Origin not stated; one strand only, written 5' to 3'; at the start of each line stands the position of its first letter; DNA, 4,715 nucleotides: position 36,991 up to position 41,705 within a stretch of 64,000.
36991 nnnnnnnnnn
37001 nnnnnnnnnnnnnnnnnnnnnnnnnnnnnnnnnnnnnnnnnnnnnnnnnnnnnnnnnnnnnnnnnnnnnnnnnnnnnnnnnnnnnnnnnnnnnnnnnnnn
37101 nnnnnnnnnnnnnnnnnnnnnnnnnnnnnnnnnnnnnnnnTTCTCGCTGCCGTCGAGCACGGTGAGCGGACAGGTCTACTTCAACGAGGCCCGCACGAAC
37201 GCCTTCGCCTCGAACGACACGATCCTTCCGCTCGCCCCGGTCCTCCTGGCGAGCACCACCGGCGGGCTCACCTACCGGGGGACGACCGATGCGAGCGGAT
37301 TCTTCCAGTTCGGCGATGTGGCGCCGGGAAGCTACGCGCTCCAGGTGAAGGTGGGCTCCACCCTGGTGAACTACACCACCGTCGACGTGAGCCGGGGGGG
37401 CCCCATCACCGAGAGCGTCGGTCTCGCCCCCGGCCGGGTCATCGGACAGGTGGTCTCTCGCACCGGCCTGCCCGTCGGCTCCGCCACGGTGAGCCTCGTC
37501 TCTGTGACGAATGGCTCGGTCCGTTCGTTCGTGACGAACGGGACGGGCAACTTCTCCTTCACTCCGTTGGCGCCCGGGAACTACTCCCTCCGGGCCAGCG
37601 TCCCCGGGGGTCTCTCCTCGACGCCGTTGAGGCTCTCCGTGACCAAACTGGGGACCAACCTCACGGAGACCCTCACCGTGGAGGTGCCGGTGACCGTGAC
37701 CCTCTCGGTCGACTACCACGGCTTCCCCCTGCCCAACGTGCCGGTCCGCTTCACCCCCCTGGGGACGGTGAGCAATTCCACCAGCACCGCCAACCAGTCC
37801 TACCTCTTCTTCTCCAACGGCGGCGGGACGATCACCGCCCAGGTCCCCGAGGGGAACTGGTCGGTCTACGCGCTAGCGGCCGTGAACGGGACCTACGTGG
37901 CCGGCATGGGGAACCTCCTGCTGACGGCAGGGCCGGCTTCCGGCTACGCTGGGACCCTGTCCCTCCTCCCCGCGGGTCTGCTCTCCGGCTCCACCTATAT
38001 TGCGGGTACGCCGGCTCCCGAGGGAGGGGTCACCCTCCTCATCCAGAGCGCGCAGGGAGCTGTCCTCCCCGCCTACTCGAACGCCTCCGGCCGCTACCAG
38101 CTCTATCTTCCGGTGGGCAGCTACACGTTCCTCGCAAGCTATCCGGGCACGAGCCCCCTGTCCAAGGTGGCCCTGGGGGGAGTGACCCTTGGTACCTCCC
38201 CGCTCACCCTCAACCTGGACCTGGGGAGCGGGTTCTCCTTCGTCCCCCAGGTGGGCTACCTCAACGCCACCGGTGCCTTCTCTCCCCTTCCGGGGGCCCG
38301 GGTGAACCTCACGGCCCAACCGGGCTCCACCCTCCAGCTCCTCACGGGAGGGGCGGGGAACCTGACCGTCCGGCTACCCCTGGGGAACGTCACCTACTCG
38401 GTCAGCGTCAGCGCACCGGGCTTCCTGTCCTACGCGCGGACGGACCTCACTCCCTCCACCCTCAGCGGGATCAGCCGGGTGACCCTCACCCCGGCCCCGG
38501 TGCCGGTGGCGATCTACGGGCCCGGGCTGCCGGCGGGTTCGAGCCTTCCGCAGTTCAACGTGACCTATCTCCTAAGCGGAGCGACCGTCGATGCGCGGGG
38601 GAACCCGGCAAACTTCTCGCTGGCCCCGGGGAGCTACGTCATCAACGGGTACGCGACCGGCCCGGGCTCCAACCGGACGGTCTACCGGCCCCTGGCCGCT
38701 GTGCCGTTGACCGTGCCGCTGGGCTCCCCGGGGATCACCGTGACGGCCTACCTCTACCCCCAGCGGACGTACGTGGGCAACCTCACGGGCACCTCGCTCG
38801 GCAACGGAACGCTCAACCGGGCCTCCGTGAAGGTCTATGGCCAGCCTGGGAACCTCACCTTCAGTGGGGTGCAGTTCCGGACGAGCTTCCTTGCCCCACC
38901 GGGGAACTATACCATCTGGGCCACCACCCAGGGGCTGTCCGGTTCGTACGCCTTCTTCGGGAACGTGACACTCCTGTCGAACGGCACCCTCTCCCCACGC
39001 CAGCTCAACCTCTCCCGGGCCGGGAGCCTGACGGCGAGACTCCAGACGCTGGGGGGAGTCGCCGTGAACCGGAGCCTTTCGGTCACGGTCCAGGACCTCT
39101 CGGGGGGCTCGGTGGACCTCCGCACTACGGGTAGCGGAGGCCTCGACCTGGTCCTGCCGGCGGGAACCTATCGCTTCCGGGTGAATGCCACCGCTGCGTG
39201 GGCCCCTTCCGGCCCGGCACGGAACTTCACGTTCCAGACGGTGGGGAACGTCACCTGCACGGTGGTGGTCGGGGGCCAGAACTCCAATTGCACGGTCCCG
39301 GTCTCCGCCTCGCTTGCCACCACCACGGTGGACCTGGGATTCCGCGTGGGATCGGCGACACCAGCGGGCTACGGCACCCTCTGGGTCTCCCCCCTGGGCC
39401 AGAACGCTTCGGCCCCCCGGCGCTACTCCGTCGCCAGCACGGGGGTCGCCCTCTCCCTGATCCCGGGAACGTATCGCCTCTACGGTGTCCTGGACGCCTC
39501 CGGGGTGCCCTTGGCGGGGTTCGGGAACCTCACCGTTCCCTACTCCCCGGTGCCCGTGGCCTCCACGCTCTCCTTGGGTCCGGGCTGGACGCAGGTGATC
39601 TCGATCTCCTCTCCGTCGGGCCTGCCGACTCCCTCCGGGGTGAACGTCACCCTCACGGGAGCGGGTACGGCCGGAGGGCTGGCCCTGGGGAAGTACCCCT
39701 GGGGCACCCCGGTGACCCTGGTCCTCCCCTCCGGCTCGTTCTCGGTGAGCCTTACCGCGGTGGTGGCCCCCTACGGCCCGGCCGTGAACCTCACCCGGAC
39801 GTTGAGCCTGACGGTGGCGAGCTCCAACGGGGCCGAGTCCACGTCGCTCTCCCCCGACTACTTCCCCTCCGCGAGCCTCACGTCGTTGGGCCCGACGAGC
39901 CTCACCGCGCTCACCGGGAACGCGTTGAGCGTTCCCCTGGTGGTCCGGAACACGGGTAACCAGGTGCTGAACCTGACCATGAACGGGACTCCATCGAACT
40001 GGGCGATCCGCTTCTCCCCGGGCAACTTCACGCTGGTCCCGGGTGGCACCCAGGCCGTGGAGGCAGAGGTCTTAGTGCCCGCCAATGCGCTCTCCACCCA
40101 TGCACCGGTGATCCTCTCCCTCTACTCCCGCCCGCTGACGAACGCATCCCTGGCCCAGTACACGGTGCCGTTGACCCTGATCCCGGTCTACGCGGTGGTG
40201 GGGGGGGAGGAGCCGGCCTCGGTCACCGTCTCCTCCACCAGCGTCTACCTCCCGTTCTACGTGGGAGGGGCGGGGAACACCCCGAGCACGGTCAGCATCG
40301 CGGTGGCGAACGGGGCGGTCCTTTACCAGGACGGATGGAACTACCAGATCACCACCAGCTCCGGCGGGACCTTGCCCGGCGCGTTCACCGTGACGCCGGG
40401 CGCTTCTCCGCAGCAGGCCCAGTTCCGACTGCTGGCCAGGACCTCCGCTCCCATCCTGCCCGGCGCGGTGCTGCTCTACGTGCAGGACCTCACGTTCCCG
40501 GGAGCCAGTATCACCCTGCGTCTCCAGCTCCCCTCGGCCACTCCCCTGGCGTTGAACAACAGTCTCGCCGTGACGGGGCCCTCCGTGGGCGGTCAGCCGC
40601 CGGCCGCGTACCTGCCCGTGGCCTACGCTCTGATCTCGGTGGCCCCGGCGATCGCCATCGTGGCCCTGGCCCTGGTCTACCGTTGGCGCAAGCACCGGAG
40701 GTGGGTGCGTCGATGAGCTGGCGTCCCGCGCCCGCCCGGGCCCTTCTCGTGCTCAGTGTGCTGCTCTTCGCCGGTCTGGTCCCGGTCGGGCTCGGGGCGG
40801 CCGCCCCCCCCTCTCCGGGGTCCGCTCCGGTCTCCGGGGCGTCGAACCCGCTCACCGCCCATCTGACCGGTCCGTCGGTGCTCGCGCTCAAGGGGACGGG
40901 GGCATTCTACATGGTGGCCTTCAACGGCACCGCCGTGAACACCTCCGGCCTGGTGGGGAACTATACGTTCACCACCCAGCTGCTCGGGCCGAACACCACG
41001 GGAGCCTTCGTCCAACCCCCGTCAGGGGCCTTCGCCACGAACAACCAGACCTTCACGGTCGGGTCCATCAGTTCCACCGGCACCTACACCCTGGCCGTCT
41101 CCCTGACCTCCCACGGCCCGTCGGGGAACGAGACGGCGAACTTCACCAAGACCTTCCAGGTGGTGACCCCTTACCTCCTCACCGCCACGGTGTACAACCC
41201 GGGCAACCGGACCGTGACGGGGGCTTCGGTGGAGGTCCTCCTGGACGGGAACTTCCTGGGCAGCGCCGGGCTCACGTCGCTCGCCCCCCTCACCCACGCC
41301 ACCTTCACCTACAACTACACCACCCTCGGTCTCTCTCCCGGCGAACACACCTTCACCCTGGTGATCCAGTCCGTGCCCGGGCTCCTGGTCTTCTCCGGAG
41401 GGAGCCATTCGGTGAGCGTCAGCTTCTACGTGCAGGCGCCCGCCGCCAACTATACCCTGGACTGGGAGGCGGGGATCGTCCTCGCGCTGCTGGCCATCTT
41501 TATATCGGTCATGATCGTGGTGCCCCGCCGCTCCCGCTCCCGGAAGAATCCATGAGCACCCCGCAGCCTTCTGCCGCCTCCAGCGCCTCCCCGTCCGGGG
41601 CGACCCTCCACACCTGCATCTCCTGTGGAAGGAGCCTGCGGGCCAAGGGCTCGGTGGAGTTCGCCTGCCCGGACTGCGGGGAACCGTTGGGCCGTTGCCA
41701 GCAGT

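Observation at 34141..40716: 2191-aa AglB oligosaccharyltransferase fused to a >1300-aa array of CarboxypepD_reg-like domains with a second, C-terminal membrane anchor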

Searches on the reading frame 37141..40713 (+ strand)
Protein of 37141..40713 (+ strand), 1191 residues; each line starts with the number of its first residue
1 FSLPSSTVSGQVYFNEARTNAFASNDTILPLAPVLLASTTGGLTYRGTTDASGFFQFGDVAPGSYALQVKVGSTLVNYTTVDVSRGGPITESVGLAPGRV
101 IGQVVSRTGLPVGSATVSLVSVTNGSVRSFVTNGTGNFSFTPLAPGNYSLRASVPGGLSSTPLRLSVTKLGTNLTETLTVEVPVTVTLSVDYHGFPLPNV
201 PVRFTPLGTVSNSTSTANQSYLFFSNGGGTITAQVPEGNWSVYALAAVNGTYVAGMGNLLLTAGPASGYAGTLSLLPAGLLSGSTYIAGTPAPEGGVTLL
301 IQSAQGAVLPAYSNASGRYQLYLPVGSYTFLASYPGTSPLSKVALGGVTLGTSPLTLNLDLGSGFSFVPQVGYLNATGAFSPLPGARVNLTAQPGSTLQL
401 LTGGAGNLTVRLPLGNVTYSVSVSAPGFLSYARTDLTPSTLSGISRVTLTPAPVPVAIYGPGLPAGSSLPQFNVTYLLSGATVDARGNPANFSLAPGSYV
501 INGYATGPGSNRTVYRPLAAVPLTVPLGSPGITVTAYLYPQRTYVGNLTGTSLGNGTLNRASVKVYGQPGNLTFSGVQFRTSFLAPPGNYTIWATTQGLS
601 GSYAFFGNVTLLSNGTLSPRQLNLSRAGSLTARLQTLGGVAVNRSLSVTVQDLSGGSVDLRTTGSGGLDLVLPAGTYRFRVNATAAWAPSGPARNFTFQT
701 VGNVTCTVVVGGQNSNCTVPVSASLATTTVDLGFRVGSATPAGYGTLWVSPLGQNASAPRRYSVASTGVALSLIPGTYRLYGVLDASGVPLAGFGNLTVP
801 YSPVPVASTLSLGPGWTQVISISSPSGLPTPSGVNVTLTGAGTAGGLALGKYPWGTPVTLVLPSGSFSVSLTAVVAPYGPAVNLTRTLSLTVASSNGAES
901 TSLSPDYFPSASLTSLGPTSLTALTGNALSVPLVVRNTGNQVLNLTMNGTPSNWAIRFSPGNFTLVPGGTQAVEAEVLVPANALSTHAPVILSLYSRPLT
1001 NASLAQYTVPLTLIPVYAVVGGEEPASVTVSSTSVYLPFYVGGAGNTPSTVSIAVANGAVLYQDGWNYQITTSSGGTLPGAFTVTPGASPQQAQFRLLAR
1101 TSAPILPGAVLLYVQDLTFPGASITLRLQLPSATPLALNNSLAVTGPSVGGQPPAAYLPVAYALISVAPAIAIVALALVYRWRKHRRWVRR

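Call 51: predict_structure(alignment_id=A1)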
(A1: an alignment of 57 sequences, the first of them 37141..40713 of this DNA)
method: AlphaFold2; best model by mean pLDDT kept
length: 1191 residues; sequences in the alignment: 57
mean_pLDDT: 86.4   pTM: 0.42
mean pLDDT of the five models: 86.4, 85.9, 84.9, 84.0, 80.9
residues with pLDDT >= 90: 601; 70-90: 498; 50-70: 57; < 50: 35
segments of 3 or more residues with pLDDT < 50: 209-217, 1136-1138, 1140-1154, 1187-1191
pLDDT, mean of each block of 10 residues (from residue 1): 79 89 89 92 88 90 93 86 87 92 90 94 85 94 92 88 87 92 88 92 77 50 90 84 91 91 66 94 91 88 90 90 95 71 90 93 90 84 87 83 82 89 90 92 92 92 87 89 92 92 87 85 84 91 91 83 89 91 91 89 92 90 92 91 92 88 90 93 85 84 88 84 89 89 89 67 87 89 88 90 87 92 87 89 77 89 92 87 90 86 87 86 87 92 92 91 90 93 87 85 88 89 85 88 91 90 90 86 89 92 83 89 88 56 42 54 68 74 54 42
secondary structure, 60 per line:
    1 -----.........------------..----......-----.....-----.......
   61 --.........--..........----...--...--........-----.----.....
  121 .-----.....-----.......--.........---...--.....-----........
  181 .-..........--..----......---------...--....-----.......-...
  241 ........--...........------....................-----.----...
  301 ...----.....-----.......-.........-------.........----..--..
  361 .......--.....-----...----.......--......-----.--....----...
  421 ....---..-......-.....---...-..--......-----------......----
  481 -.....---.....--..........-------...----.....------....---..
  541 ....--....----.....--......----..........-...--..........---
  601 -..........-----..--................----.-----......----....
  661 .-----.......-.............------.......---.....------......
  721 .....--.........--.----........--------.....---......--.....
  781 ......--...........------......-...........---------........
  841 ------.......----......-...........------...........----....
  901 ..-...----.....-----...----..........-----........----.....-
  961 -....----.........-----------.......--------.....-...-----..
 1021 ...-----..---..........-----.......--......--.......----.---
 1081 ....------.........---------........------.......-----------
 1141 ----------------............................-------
elements in order (helices of 4 or more, strands of 3 or more residues): E6-14 E33-38 E44-48 E54-60 E63-71 E74-83 E88-90 E93-95 E98-105 E116-121 E127-131 E137-143 E146-154 E158-160 E163-167 E173-181 E183-192 E201-206 E221-224 E230-236 E238-248 E251-261 E268-287 E298-303 E308-312 E318-324 E326-334 E342-350 E359-367 E370-374 E380-382 E387-393 E396-401 E410-413 E418-424 E431-436 H438-442 E446-448 E454-459 E471-476 E482-486 E490-494 E497-506 E514-516 E521-525 E532-535 E539-544 E547-550 H555-559 E562-567 E572-575 H576-581 E583-585 E588-597 E602-611 E621-636 E647-652 E657-661 E667-673 E675-687 E694-700 E704-708 E715-725 E728-736 E744-751 E760-764 E768-773 E776-786 E789-799 E806-811 E813-823 E833-840 E847-853 E858-863 E865-875 E882-892 E897-902 E904-906 E911-915 E921-923 E928-937 E943-950 E955-959 E962-965 E970-978 E990-996 E1005-1009 E1011-1013 E1019-1023 E1034-1043 E1049-1055 H1058-1063 E1066-1072 E1081-1084 E1091-1099 E1109-1116 E1123-1129 H1157-1184

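Call 55: fold_search(model_id=the predicted structure, library=pdb)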
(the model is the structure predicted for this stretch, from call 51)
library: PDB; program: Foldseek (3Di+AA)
matches with E <= 10: 1518; with E <= 0.001: 154
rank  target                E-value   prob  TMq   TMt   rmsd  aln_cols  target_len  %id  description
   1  9ijj_4G               2.9e-14  1.00  0.09  0.03  113.4      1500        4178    8  In situ structure of the central apparatus in mouse sperm axoneme. (released 2025-06-04)
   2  5a42                  2.6e-13  1.00  0.08  0.06  44.5      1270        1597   11  Cryo-EM single particle 3D reconstruction of the native conformation of E. coli alpha-2-macroglobulin (ECAM) (released 2015-07-29)
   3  7som_D                4.5e-13  1.00  0.09  0.08  38.2      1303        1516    9  Ciliary C2 central pair apparatus isolated from Chlamydomonas reinhardtii (released 2022-04-13)
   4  8q6t_I                7.2e-13  1.00  0.07  0.08  105.4      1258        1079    9  Helical reconstruction of the relaxed thick filament from FIB milled left ventricular mouse myofibrils (released 2023-11-01)
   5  9ijj_4I               1.5e-12  1.00  0.11  0.05  117.9      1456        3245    9  In situ structure of the central apparatus in mouse sperm axoneme. (released 2025-06-04)
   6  9ijj_h                2.4e-12  1.00  0.07  0.06  49.6      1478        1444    9  In situ structure of the central apparatus in mouse sperm axoneme. (released 2025-06-04)
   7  9ijj_O                9.6e-12  1.00  0.09  0.08  115.4      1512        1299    8  In situ structure of the central apparatus in mouse sperm axoneme. (released 2025-06-04)
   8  9ijj_4H               1.4e-11  1.00  0.10  0.04  131.1      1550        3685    8  In situ structure of the central apparatus in mouse sperm axoneme. (released 2025-06-04)
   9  6fwv_A                7.2e-11  1.00  0.08  0.17  33.6       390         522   14  The Bacillus anthracis TIE protein (released 2018-08-08)
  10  6fwv_B                8.2e-11  1.00  0.08  0.17  33.5       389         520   14  The Bacillus anthracis TIE protein (released 2018-08-08)
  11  7sqc_O0               1.0e-10  1.00  0.09  0.10  73.6      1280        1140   10  Ciliary C1 central pair apparatus isolated from Chlamydomonas reinhardtii (released 2022-04-13)
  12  9u61_E                1.4e-10  1.00  0.09  0.07  39.2      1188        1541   10  CP/MBL pathways C3 convertase C4b2a and C3 complex (released 2026-01-14)
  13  9ba4_A                1.5e-10  1.00  0.06  0.07  43.7      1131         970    9  Full-length cross-linked Contactin 2 (CNTN2) (released 2024-07-17)
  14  9ijj_C                3.0e-10  1.00  0.08  0.10  49.3       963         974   11  In situ structure of the central apparatus in mouse sperm axoneme. (released 2025-06-04)
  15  4u48                  4.3e-10  1.00  0.08  0.07  44.0      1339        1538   12  Crystal structure of Salmonella alpha-2-macroglobulin (released 2014-09-17)
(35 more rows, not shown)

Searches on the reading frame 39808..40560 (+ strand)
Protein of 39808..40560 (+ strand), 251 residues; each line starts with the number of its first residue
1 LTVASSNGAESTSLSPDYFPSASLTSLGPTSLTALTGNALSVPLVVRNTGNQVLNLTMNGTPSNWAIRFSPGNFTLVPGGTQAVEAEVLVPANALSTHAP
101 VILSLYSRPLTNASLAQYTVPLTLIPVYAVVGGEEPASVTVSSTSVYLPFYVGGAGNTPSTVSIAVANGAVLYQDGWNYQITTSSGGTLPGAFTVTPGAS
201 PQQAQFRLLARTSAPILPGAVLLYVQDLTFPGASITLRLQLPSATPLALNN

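Call 91: search_protein_families(library=pfam, proteins=[window:39808-40560:+], max_evalue=0.01)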
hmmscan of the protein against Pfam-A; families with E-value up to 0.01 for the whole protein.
seq(251 aa): 1 family
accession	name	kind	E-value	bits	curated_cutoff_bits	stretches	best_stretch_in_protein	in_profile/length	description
PF22544.2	HYDIN_VesB_CFA65-like_Ig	-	0.0012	19.5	25.5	1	38-88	19-70/100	HYDIN/CFA65/VesB-like, Ig-like domain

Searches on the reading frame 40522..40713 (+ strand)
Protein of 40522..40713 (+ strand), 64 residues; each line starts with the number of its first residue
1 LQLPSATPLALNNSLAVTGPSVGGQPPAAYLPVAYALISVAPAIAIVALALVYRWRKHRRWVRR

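Call 19: search_protein_families(library=ncbifam, proteins=[window:40522-40713:+], max_evalue=10)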
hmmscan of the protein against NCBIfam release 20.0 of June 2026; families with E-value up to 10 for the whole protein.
seq(64 aa): 0 families

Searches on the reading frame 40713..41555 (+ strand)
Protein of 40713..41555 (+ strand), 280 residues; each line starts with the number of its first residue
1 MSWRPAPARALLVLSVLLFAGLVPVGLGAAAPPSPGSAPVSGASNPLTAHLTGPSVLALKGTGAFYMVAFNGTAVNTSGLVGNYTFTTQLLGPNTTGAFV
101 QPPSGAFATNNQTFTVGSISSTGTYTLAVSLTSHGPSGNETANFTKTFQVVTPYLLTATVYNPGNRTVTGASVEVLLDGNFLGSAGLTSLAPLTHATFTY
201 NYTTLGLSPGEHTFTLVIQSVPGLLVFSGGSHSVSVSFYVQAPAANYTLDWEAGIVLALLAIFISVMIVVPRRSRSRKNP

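Call 19: search_protein_families(library=ncbifam, proteins=[window:40800-41555:+], max_evalue=10)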
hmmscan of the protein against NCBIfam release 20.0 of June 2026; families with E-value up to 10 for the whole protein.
window:40800-41555:+ (251 aa): 2 families
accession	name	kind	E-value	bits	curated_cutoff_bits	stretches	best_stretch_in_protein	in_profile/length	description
TIGR03769.1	P_ac_wall_RPT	domain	0.03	14.9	30.9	1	93-121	12-41/41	TIGR03769 domain-containing protein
NF038353.1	FxLYD_dom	domain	0.18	11.7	23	1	128-146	7-25/71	FxLYD domain-containing protein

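Call 44: search_protein_families(library=pfam, proteins=[window:40713-41555:+], max_evalue=0.01)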
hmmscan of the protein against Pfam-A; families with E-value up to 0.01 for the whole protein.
window:40713-41555:+ (280 aa): 3 families
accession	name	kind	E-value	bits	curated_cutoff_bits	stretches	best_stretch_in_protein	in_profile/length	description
PF07705.17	CARDB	-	1e-07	32.5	22.7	1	155-219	22-84/101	CARDB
PF22825.2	HpiC1-like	-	0.0039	17.7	27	0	123-204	57-141/174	HpiC1 cyclase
PF17957.7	Big_7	-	0.0041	18.2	24.1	1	148-215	14-69/70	Bacterial Ig domain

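Call 77: search_solved_structures(query=A4, max_evalue=1)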
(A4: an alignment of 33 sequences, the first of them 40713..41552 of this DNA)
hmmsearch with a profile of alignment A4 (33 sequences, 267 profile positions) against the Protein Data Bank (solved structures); distinct sequences matched with E-value up to 1: 11.
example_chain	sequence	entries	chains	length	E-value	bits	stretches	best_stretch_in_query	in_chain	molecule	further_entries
3idu_A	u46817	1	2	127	7.9e-10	41.5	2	146-224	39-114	Uncharacterized protein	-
2l0d_A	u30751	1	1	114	4.8e-09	38.9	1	143-214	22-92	Cell surface protein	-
2kl6_A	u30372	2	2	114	8.2e-09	38.1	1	146-224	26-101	Uncharacterized protein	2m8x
6n1w_3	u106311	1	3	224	0.069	15.4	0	36-126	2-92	DFPH-a.15 heavy chain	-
6mqe_A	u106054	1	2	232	0.075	15.3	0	36-126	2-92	DFPHa.15 antibody Fab heavy chain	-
6wzj_A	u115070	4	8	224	0.21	13.8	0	87-125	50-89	LY3041658 Fab Heavy Chain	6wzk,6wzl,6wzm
2kxy_A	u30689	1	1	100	0.34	13.2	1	78-154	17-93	Uncharacterized protein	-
9vgj_A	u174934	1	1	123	0.46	12.7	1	142-185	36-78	AlBeta86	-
4xoi_B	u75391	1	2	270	0.46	12.7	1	71-154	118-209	Actin-binding protein anillin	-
5x7g_A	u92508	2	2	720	0.79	11.9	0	140-193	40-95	Cycloisomaltooligosaccharide glucanotransferase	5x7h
4xh3_A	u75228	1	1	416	0.99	11.6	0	71-154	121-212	Actin-binding protein anillin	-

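Call 78: search_protein_families(library=pfam, alignment_id=A4, max_evalue=0.01)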
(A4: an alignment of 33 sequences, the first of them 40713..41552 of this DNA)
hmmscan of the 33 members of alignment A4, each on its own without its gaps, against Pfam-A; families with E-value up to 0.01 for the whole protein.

A. member 1, window:40713-41552:+ (280 aa): 3 families
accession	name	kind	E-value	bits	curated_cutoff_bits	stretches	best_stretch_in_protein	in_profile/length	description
PF07705.17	CARDB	-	1e-07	32.5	22.7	1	155-219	22-84/101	CARDB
PF22825.2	HpiC1-like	-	0.0039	17.7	27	0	123-204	57-141/174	HpiC1 cyclase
PF17957.7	Big_7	-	0.0041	18.2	24.1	1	148-215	14-69/70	Bacterial Ig domain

B. families by the number of members that match (of 33 scanned): 15 families
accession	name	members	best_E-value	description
PF07705.17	CARDB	29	8.9e-17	CARDB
PF17957.7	Big_7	5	0.00067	Bacterial Ig domain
PF20251.4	Big_14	1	9.5e-05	Bacterial Ig-like domain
PF24129.1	DUF7396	1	0.00095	Family of unknown function (DUF7396)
PF12690.13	BsuPI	1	0.0013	Intracellular proteinase inhibitor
PF19077.6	Big_13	1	0.0025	Bacterial Ig-like domain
PF10648.15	Gmad2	1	0.0031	Immunoglobulin-like domain of bacterial spore germination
PF12019.13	GspH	1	0.0035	Type II transport protein GspH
PF22825.2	HpiC1-like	1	0.0039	HpiC1 cyclase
PF11797.14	WxLIP_HBD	1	0.0049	WxL Interacting Protein, host binding domain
PF24801.1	FNIII-A_GpJ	1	0.0052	Tip attachment protein J,FNIII-A domain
PF09134.16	Invasin_D3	1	0.0056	Invasin, domain 3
PF03422.21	CBM_6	1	0.0069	Carbohydrate binding module (family 6)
PF02075.23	RuvC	1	0.0088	Crossover junction endodeoxyribonuclease RuvC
PF14999.11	Shadoo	1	0.0097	Shadow of prion protein, neuroprotective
